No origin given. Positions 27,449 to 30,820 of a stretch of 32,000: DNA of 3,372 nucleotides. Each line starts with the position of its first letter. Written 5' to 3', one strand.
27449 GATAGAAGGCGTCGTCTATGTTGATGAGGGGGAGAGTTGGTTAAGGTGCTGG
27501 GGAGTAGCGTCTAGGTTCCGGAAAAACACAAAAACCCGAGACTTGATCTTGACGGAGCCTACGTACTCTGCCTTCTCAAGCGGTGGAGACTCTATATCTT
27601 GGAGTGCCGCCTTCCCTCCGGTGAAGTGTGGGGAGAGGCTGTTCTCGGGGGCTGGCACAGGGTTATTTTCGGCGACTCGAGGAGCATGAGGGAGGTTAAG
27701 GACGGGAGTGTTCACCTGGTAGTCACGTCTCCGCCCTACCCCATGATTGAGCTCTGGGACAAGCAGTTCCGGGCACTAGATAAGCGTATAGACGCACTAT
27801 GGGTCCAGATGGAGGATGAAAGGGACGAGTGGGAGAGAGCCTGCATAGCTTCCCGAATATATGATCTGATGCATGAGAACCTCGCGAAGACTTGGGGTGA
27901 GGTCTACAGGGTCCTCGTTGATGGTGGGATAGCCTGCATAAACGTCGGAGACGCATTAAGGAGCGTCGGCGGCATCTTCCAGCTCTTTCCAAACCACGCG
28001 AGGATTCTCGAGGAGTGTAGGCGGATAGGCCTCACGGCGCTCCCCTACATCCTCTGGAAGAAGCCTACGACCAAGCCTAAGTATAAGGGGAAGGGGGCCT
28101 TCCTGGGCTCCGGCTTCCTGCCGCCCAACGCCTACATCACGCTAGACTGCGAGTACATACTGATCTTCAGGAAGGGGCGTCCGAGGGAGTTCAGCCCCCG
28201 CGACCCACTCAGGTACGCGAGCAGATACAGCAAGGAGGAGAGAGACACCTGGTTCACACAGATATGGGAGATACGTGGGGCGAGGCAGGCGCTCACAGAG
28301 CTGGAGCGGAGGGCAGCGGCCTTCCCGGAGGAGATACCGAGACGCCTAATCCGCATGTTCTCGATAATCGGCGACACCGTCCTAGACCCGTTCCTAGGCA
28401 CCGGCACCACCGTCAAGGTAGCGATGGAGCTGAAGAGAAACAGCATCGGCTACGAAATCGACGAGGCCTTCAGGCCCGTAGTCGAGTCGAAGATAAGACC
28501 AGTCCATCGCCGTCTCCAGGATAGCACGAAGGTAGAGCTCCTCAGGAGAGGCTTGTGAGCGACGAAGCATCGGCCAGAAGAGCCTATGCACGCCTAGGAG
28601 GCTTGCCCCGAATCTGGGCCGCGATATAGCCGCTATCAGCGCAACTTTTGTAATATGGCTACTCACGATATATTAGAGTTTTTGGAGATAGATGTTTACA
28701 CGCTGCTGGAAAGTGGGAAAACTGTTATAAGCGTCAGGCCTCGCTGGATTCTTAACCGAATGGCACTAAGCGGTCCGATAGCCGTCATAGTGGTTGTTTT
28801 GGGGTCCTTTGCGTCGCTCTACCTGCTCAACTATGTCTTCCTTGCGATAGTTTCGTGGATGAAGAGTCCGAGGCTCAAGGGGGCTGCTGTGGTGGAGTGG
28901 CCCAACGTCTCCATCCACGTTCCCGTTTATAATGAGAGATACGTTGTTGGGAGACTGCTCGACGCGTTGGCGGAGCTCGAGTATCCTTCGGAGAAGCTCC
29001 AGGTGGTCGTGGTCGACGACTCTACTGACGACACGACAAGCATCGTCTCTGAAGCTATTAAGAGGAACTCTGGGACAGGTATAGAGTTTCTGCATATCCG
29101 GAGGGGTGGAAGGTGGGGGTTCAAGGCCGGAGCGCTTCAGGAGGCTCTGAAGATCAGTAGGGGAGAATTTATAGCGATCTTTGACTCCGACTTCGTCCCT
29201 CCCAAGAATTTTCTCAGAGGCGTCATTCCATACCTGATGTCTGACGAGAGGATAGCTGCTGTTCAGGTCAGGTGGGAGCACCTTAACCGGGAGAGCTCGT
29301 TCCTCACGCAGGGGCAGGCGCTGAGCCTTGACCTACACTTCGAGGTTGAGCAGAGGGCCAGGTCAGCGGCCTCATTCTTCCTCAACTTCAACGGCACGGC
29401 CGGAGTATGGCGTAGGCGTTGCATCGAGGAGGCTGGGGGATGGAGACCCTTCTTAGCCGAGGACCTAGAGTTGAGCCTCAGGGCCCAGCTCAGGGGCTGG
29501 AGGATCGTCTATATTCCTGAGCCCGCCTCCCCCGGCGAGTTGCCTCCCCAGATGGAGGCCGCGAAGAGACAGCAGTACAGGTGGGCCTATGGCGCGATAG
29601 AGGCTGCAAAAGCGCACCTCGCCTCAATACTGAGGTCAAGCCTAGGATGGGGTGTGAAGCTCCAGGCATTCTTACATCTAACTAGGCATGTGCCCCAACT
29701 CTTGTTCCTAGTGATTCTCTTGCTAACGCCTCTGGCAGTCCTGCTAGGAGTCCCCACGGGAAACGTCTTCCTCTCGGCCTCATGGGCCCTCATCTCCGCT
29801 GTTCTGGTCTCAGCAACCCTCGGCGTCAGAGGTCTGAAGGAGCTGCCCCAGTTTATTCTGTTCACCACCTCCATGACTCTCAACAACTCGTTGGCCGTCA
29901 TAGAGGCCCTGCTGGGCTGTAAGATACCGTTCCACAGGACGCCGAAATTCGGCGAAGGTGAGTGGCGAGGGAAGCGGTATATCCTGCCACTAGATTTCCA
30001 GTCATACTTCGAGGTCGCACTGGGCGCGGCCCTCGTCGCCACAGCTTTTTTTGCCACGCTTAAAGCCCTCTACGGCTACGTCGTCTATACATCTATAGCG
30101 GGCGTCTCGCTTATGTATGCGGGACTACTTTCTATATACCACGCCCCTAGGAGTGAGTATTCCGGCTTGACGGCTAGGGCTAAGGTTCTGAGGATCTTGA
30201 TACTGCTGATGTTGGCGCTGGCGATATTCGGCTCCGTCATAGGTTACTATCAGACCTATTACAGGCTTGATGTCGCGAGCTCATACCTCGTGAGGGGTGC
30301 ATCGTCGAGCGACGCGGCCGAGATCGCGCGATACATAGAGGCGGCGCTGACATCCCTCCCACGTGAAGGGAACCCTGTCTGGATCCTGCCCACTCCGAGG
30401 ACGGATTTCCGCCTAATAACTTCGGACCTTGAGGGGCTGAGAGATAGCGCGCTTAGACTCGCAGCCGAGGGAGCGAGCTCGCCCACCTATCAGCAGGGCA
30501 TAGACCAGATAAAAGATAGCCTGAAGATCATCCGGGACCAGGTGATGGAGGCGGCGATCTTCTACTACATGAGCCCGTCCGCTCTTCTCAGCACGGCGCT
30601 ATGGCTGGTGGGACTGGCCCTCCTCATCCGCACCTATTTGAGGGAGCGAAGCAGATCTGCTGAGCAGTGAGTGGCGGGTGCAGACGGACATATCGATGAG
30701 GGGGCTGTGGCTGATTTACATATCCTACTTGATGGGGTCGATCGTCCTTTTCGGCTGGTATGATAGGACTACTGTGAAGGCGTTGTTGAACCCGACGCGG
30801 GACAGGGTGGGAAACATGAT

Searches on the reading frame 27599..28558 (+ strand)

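Call 18: search_protein_families(library=pfam, proteins=[window:27599-28558:+], max_evalue=0.001)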
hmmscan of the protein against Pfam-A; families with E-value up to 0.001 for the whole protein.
window:27599-28558:+ (319 aa): 1 family
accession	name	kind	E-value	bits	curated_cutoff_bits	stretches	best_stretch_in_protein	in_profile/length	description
PF01555.25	N6_N4_Mtase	-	3.7e-39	135.4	26.7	1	38-292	1-216/221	DNA methylase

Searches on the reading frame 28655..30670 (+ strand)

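Call 18: search_protein_families(library=pfam, proteins=[window:28655-30670:+], max_evalue=0.001)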
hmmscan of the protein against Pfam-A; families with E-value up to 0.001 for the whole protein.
window:28655-30670:+ (671 aa): 4 families
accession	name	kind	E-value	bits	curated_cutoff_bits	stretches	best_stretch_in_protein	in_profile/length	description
PF13641.12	Glyco_tranf_2_3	-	1.5e-30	107.4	27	1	83-313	1-230/230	Glycosyltransferase like family 2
PF13632.12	Glyco_trans_2_3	-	2.9e-25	89.7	27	1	173-384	2-192/198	Glycosyl transferase family group 2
PF00535.33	Glycos_transf_2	-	1.2e-19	71.3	23.3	1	86-209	1-118/168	Glycosyl transferase family 2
PF13506.12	Glyco_transf_21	-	2.3e-07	30.9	21.7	1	157-311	18-173/174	Glycosyl transferase family 21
